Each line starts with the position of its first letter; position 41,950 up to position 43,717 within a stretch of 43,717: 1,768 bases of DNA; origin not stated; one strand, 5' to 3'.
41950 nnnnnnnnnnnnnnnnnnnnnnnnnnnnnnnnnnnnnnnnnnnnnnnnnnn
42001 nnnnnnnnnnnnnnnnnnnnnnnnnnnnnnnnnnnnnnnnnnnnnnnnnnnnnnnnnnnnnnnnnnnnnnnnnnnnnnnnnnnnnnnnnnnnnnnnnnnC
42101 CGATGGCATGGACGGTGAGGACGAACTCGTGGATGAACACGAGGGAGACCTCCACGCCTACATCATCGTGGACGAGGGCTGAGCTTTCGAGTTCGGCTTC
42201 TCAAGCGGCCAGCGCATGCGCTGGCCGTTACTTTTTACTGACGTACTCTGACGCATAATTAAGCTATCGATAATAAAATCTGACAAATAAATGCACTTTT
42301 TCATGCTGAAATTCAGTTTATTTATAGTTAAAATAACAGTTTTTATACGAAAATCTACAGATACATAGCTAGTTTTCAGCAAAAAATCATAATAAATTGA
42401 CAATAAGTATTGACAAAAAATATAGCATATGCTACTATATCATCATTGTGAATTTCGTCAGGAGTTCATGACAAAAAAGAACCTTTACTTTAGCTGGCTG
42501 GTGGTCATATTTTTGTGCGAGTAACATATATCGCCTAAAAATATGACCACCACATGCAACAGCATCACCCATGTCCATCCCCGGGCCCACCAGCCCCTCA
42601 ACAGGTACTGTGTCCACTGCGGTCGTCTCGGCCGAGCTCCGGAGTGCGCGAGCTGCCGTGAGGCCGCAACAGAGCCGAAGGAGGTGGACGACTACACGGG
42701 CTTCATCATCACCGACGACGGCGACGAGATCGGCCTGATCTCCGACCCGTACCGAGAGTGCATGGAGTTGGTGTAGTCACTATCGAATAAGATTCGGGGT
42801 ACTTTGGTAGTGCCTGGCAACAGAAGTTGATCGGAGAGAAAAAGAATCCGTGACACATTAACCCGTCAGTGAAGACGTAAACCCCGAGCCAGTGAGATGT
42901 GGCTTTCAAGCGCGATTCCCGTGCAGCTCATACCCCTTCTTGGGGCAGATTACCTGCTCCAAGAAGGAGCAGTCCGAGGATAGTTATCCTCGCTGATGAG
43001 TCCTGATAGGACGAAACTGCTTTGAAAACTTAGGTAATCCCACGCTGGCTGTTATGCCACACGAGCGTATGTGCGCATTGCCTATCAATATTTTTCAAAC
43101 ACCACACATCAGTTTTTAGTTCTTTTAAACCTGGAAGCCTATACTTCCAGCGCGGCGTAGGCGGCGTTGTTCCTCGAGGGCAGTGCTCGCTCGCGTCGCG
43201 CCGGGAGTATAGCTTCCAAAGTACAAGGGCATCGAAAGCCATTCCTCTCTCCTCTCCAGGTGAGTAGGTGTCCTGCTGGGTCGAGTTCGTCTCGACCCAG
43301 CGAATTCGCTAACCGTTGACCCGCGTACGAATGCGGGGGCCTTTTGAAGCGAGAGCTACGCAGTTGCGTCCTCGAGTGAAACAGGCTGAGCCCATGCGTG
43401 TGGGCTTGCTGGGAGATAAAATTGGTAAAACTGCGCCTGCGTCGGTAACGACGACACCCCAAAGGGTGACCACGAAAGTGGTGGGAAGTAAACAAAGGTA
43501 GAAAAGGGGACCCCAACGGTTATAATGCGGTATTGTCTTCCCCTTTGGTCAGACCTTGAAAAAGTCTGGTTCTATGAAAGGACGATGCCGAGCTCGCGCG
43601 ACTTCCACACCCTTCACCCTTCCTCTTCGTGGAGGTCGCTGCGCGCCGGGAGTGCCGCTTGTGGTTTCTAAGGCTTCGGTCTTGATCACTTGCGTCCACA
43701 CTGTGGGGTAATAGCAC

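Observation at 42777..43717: At least 0.9 kb of ORF-poor, densely structured GC-rich sequence with CU-rich (plus) / GGA-rich (minus) single-stranded tracts, running off the window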

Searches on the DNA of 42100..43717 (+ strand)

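Call 4: search_dna_similar(query=window:42500-43717:+, collection=phages, mode=distant, max_rows=30)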
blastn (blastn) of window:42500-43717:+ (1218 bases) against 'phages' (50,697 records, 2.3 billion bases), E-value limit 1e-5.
No match.

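Call 5: search_rna_families(source=window, start=42100, end=43717, threshold=evalue, max_evalue=10, show_alignments=4)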
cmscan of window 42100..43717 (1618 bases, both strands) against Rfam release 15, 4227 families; matches with E-value up to 10: 7.
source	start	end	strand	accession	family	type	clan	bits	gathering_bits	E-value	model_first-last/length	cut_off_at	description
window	42967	43022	+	RF00008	Hammerhead_3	Gene; ribozyme;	CL00010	51.3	48.5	5.3e-10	1-54/54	no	Hammerhead ribozyme (type III)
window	42490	42560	+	RF03578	mir-3910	Gene; miRNA;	-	20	95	0.85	1-82/82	no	mir-3910 microRNA precursor family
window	42498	42553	-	RF03728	MIR1511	Gene; miRNA;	-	18.4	100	3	1-85/85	no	MIR1511 microRNA precursor family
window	42490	42560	-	RF03578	mir-3910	Gene; miRNA;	-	18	95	2.9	1-82/82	no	mir-3910 microRNA precursor family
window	42499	42552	+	RF00911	mir-672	Gene; miRNA;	-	16.3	97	7.1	11-68/81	no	mir-672 microRNA precursor family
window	42989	43150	-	RF02257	adapt33_3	Gene; lncRNA;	-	13.7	70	5.2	1-140/140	no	Adaptive response 33 conserved region 3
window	42759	42832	+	RF01849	alpha_tmRNA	Gene;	CL00001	8.6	50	4.4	1-355/355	no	Alphaproteobacteria transfer-messenger RNA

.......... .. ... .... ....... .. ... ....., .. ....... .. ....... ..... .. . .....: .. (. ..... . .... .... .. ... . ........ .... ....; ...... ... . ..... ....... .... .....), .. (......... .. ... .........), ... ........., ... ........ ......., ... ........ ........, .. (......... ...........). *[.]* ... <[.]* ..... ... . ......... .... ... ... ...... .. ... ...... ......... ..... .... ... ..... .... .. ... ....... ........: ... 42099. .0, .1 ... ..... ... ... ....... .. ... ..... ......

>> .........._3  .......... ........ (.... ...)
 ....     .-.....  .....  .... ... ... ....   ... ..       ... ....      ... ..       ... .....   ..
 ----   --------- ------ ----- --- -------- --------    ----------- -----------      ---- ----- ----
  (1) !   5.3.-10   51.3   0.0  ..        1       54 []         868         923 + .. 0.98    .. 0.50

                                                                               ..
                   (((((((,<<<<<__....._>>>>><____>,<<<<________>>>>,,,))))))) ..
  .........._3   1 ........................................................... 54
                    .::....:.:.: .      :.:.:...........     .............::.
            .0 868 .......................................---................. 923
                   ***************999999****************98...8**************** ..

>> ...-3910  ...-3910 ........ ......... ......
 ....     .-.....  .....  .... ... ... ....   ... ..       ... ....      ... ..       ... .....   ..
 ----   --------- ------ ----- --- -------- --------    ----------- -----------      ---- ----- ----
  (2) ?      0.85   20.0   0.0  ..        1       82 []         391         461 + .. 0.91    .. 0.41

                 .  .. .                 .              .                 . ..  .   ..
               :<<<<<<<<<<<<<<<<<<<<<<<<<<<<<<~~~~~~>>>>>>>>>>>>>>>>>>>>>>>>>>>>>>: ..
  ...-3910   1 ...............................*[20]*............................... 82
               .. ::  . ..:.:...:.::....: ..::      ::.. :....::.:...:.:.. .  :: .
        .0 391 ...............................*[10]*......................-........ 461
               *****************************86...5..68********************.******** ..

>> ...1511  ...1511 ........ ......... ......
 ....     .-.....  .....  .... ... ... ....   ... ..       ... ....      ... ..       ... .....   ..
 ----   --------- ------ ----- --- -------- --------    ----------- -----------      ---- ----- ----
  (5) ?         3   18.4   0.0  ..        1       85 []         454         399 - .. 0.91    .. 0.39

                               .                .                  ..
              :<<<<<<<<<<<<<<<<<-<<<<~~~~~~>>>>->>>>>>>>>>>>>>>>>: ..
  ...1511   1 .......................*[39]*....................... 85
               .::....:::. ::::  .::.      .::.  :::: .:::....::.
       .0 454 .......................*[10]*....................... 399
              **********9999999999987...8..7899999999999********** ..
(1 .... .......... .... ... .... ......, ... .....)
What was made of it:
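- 42490..42560 (+): Leader hairpin of about 25 bp whose 3' arm contains the ATG (42543) of the 77-aa ORF. Found as a long hairpin by weak miRNA-model hits in call 5.
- On CsrB/RsmZ-type protein-sponge RNAs: No Rfam hit (call 5).
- On tmRNA (RF00023 and permuted forms): Within the finding there is only an 8.6-bit alpha_tmRNA noise hit (call 5).
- Checked: RNase P-like and CsrB-like resemblances: no Rfam match on either strand, even at E<=10 (call 5).
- cmscan of 4227 Rfam families at E<=10 on both strands finds only the hammerhead (call 5).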
